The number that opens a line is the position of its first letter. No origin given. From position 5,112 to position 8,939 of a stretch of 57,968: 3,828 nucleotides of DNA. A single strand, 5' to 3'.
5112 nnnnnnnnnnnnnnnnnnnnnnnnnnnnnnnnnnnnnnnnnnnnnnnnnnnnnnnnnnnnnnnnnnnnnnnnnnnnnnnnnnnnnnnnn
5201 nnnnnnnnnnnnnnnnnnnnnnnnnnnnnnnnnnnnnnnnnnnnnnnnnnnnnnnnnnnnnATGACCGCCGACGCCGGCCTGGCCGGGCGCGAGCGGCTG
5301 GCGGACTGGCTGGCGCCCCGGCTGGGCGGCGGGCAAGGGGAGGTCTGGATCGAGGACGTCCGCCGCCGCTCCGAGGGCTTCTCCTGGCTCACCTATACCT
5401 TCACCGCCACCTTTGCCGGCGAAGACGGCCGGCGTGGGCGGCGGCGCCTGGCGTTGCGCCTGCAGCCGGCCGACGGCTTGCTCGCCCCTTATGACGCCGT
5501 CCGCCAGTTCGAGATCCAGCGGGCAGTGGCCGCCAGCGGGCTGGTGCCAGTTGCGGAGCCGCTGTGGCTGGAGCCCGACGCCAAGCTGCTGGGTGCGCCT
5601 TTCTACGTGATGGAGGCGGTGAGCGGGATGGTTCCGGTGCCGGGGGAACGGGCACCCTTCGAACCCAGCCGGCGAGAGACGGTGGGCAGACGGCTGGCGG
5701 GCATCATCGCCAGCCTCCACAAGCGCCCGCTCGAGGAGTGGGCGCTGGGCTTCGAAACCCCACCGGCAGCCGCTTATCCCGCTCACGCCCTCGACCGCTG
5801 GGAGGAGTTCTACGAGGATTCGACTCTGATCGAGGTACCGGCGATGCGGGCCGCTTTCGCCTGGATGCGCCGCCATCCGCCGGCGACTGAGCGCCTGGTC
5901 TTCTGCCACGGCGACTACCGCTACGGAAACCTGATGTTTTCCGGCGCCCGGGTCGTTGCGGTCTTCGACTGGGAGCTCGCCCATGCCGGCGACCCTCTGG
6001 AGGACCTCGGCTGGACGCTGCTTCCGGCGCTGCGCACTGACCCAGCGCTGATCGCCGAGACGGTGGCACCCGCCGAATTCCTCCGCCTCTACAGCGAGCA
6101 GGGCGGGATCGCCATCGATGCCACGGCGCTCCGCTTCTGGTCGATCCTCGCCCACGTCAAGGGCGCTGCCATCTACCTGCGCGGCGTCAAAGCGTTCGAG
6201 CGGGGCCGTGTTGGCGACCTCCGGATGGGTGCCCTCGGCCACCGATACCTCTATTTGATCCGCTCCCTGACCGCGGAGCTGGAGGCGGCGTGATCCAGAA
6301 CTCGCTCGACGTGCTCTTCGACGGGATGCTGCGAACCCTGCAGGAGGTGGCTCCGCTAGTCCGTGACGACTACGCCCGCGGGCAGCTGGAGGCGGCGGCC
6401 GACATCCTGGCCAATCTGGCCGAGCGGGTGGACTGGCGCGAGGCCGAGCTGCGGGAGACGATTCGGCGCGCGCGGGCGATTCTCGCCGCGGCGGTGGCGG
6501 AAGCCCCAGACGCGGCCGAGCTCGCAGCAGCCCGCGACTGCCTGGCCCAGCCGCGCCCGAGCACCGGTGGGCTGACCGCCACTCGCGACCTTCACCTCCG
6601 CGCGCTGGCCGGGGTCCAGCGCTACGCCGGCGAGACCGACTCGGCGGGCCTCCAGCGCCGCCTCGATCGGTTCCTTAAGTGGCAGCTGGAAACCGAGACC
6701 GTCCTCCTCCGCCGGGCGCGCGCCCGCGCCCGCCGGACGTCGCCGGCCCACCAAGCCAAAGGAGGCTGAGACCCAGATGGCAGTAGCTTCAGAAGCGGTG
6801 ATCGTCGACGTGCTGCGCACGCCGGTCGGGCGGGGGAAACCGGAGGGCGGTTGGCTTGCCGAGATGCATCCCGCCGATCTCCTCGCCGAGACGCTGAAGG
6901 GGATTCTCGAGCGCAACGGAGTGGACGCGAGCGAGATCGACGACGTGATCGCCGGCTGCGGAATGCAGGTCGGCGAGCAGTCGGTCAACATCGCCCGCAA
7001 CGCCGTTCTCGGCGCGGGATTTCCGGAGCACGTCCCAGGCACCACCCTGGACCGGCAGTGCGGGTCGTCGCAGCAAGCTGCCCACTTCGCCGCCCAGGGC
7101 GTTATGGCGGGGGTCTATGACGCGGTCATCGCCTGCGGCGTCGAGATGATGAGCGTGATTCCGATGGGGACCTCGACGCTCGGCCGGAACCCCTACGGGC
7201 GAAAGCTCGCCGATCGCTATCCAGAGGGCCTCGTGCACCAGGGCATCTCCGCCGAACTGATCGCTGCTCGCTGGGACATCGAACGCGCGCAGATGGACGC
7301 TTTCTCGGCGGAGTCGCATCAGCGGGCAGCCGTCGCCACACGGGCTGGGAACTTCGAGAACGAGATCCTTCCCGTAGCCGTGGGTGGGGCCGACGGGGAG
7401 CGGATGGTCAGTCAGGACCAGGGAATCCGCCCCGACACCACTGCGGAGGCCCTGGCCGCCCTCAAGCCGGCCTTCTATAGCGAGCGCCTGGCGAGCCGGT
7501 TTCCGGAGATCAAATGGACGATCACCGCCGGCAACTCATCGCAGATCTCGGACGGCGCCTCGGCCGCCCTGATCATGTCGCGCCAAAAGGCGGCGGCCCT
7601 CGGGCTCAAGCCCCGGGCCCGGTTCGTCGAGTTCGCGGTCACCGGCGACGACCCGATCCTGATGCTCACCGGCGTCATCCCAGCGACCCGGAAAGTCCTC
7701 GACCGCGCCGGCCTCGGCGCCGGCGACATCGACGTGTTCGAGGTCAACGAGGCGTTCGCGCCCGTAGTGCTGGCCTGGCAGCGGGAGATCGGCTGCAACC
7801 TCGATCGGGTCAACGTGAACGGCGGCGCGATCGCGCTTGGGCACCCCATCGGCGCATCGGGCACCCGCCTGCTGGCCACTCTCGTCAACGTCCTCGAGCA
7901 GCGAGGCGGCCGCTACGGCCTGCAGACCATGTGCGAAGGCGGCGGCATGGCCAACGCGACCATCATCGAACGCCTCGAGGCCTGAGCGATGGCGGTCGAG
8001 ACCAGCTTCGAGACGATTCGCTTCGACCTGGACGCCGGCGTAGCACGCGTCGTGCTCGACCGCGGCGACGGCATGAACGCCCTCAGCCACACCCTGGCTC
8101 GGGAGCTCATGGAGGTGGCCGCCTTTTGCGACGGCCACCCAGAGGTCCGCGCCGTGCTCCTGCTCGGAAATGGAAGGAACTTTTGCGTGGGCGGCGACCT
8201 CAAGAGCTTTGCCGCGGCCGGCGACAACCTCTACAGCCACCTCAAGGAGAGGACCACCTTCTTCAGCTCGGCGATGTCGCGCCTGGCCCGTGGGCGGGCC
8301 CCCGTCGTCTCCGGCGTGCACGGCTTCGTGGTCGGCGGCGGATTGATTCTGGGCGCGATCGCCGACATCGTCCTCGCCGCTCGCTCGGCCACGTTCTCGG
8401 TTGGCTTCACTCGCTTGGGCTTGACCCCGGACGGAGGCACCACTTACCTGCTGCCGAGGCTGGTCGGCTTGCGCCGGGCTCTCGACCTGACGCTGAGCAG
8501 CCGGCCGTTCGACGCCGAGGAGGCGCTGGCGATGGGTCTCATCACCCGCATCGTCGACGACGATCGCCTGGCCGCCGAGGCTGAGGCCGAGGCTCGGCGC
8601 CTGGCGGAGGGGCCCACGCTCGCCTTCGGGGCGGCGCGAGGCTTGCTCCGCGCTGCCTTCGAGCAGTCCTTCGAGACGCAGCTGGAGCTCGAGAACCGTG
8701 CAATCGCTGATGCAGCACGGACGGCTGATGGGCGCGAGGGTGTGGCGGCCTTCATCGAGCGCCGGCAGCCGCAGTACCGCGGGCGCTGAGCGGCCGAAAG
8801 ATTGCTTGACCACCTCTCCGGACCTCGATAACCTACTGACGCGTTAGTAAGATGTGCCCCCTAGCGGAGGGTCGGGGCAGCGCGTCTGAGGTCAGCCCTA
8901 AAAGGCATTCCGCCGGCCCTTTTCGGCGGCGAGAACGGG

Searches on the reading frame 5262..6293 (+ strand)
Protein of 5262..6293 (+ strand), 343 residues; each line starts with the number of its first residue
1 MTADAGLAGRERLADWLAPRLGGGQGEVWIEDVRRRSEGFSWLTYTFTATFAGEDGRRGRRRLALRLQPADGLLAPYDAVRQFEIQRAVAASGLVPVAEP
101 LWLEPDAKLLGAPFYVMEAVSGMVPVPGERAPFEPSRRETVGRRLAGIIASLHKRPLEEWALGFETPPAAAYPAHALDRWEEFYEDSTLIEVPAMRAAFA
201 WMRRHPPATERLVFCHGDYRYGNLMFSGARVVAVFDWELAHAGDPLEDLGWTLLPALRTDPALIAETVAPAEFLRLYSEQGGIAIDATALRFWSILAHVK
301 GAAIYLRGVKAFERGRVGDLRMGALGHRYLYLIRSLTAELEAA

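Call 7: search_protein_families(library=pfam, proteins=[window:5262-6293:+])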
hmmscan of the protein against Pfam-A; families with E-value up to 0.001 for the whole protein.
window:5262-6293:+ (343 aa): 1 family
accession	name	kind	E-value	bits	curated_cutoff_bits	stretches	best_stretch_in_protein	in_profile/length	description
PF01636.29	APH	-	1.7e-33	116.8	23.2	1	57-260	20-218/239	Phosphotransferase enzyme family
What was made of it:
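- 5262..6293 (+): APH-family kinase. It resembles Rv3168, the ACAD11 kinase domain and an APH-like protein (9fsg). Pfam APH 117 bits (call 7).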

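Call 41: search_protein_families(library=ncbifam, proteins=[window:5262-6293:+], max_evalue=0.00001)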
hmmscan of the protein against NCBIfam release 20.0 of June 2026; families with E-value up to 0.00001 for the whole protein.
window:5262-6293:+ (343 aa): 1 family
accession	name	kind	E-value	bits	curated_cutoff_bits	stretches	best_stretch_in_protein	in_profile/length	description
NF033068.1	APH_3p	equivalog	4.9e-08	32.8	205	1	195-296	158-251/255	APH(3') family aminoglycoside O-phosphotransferase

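Call 73: search_solved_structures(query=window:5262-6293:+, max_evalue=0.001)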
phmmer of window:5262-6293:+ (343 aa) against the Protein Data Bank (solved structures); distinct sequences matched with E-value up to 0.001: 6.
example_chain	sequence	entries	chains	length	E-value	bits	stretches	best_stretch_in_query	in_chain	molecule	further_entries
3dxp_A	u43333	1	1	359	2.1e-22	83.3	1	69-253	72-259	putative acyl-CoA dehydrogenase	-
9fsg_A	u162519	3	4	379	1.4e-21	80.6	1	10-253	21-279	Aminoglycoside phosphotransferase-like protein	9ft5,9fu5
8v3v_A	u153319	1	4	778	8.1e-20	74.8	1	58-252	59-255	Acyl-Coenzyme A dehydrogenase family, member 11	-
8v3u_A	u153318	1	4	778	1.1e-18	71.2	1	58-252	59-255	Acyl-Coenzyme A dehydrogenase family, member 11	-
9o56_A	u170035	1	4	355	2.7e-18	69.8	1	66-326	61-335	Aminoglycoside phosphotransferase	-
3ats_A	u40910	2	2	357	8.9e-18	68.1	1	14-254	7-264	Putative uncharacterized protein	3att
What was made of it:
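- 5262..6293 (+): PDB hits 3dxp, 9fsg, 8v3v/8v3u (ACAD11) and 3ats, E from 1e-18 to 1e-22 (call 73).
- The APH matches the ACAD11 kinase domain (call 73).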

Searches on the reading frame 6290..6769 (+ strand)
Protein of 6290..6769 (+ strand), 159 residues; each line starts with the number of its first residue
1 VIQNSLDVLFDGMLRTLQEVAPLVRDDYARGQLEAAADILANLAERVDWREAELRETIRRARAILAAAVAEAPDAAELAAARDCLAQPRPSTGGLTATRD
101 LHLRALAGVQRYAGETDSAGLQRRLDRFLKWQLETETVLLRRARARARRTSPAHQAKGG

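Call 7: search_protein_families(library=pfam, proteins=[window:6290-6769:+])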
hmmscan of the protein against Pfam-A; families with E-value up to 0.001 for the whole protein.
window:6290-6769:+ (159 aa): 0 families

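Call 41: search_protein_families(library=ncbifam, proteins=[window:6290-6769:+], max_evalue=0.00001)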
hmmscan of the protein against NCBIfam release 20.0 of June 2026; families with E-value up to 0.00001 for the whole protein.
window:6290-6769:+ (159 aa): 0 families

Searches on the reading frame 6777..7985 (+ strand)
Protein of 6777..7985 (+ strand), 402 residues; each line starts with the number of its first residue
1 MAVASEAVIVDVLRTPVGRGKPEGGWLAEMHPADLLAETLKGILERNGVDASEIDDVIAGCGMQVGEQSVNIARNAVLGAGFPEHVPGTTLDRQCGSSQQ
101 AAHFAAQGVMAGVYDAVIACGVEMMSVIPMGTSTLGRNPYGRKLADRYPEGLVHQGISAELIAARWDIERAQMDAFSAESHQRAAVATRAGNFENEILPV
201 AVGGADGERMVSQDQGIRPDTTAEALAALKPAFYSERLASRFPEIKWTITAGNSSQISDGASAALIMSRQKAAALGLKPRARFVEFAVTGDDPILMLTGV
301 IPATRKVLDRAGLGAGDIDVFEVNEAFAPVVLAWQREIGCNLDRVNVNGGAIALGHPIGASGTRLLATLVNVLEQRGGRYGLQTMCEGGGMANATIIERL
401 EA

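Call 7: search_protein_families(library=pfam, proteins=[window:6777-7985:+])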
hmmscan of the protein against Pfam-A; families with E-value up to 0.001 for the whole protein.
window:6777-7985:+ (402 aa): 3 families
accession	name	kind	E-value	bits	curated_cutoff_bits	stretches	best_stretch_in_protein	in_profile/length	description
PF00108.29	Thiolase_N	-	6.3e-65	219.6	26.4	1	8-269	2-259/260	Thiolase, N-terminal domain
PF02803.24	Thiolase_C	-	5.8e-45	152.3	27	1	277-399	1-123/123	Thiolase, C-terminal domain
PF22691.2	Thiolase_C_1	-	4.3e-05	23.7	28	0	295-340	15-60/144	Thiolase C-terminal domain-like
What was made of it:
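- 6777..7985 (+): Thiolase (acetyl-CoA C-acyltransferase). Pfam Thiolase_N/C (call 7).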

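Call 41: search_protein_families(library=ncbifam, proteins=[window:6777-7985:+], max_evalue=0.00001)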
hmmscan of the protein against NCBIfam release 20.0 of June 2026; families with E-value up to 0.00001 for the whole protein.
window:6777-7985:+ (402 aa): 38 families (the best 25 are shown)
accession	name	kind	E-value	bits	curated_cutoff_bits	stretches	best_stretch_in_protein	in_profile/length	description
NF005865.0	PRK07801.1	equivalog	1.7e-139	465.3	591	1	5-400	2-382/382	acetyl-CoA C-acetyltransferase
NF005077.0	PRK06504.1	subfamily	1.4e-137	459.1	590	1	5-400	2-390/390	acetyl-CoA C-acetyltransferase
TIGR01930.1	AcCoA-C-Actrans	subfamily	7.9e-137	456.3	240.55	1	9-398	1-385/385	acetyl-CoA C-acyltransferase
NF005889.0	PRK07850.1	equivalog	3.3e-120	401.7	515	1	5-400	2-387/387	steroid 3-ketoacyl-CoA thiolase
NF006090.0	PRK08242.1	equivalog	1.5e-119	399.7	514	1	5-400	2-402/402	acetyl-CoA C-acetyltransferase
NF006510.0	PRK08947.1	equivalog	2.7e-109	365.7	519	1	6-400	3-387/387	acetyl-CoA C-acyltransferase FadA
NF004682.0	PRK06025.1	subfamily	4e-109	365.5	568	1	5-400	2-417/417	acetyl-CoA C-acetyltransferase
TIGR02445.1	fadA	equivalog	3.2e-103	345.7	591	1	7-399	2-384/385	acetyl-CoA C-acyltransferase FadA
NF005805.0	PRK07661.1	equivalog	5.5e-103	344.9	633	1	6-399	3-390/391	acetyl-CoA C-acetyltransferase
NF006553.0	PRK09052.1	equivalog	2.2e-100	336.5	567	1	5-400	6-399/399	acetyl-CoA C-acyltransferase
NF005033.0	PRK06445.1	equivalog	3.6e-100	335.9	511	1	6-399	4-394/395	acetyl-CoA C-acetyltransferase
NF004853.0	PRK06205.1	subfamily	6.5e-97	325.1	551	1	5-400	2-403/404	acetyl-CoA C-acetyltransferase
NF006551.0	PRK09050.1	subfamily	2.4e-93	313.4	605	1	5-400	2-401/401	3-oxoadipyl-CoA thiolase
NF006552.0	PRK09051.1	subfamily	3e-92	309.9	565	1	5-400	4-395/395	beta-ketothiolase BktB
NF005890.0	PRK07851.1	equivalog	3.7e-92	309.4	580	2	146-400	164-405/406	acetyl-CoA C-acetyltransferase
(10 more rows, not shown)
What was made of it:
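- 6777..7985 (+): TIGR01930 scores 456 bits against a cut-off of 240 (call 41).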

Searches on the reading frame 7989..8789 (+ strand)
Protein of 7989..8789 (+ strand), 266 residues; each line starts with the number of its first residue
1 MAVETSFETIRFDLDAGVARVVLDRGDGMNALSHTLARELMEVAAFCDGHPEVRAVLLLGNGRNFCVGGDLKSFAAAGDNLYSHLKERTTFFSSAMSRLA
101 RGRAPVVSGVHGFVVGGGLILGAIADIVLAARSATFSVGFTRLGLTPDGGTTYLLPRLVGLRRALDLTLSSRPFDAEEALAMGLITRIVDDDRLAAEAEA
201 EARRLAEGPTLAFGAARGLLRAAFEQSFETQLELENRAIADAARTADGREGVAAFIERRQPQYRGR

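Call 7: search_protein_families(library=pfam, proteins=[window:7989-8789:+])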
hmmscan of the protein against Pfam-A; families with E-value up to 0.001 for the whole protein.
window:7989-8789:+ (266 aa): 2 families
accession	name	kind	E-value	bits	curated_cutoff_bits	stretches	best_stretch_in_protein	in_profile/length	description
PF00378.25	ECH_1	-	4.1e-52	177.4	27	1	15-265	3-250/251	Enoyl-CoA hydratase/isomerase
PF16113.10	ECH_2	-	4.1e-30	105.9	27.2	1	19-196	2-179/335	Enoyl-CoA hydratase/isomerase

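Call 41: search_protein_families(library=ncbifam, proteins=[window:7989-8789:+], max_evalue=0.00001)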
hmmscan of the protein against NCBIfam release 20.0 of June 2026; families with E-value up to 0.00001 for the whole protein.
window:7989-8789:+ (266 aa): 71 families (the best 25 are shown)
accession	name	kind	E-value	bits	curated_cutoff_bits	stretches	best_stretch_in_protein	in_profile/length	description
NF004635.0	PRK05981.1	equivalog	1.8e-63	214.6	351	1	6-266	2-266/266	enoyl-CoA hydratase/isomerase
TIGR02280.1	PaaB1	equivalog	1.6e-57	194.9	345.15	1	11-266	2-256/256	2-(1,2-epoxy-1,2-dihydrophenyl)acetyl-CoA isomerase PaaG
NF006109.0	PRK08260.1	subfamily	2.8e-52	177.8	320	1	6-265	2-277/296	enoyl-CoA hydratase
NF046063.1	oxepin_alt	equivalog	1.8e-49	168.5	300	1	20-262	12-254/254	oxepin-CoA hydrolase, alternative type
NF051848.1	EnCoAHydtEchA19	equivalog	2.5e-48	164.9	400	1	18-266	10-258/258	enoyl-CoA hydratase EchA19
NF006107.0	PRK08258.1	equivalog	2.8e-48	164.6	330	1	6-266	15-277/277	enoyl-CoA hydratase family protein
NF004857.0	PRK06210.1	equivalog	4.6e-48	164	341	1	4-265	4-274/275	enoyl-CoA hydratase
NF006699.0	PRK09245.1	subfamily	5.8e-48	163.4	354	1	10-265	5-265/266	crotonase/enoyl-CoA hydratase family protein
NF006007.0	PRK08138.1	subfamily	5.6e-47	160.3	355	1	15-266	15-261/261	enoyl-CoA hydratase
NF005675.0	PRK07468.1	equivalog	2.7e-46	158.4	350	1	6-264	2-260/262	crotonase/enoyl-CoA hydratase family protein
NF005700.0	PRK07511.1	subfamily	4.1e-45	154.4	274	1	27-264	22-259/260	enoyl-CoA hydratase family protein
NF004517.0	PRK05862.1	equivalog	6.7e-45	153.6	396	1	6-265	2-256/257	enoyl-CoA hydratase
NF005803.0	PRK07658.1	equivalog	2.5e-42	145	313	1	9-266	3-257/257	enoyl-CoA hydratase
NF004725.0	PRK06072.1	equivalog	7.8e-42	143.7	293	1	15-266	7-248/248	enoyl-CoA hydratase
NF005804.0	PRK07659.1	equivalog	1.1e-41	143.1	311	1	5-265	3-259/260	enoyl-CoA hydratase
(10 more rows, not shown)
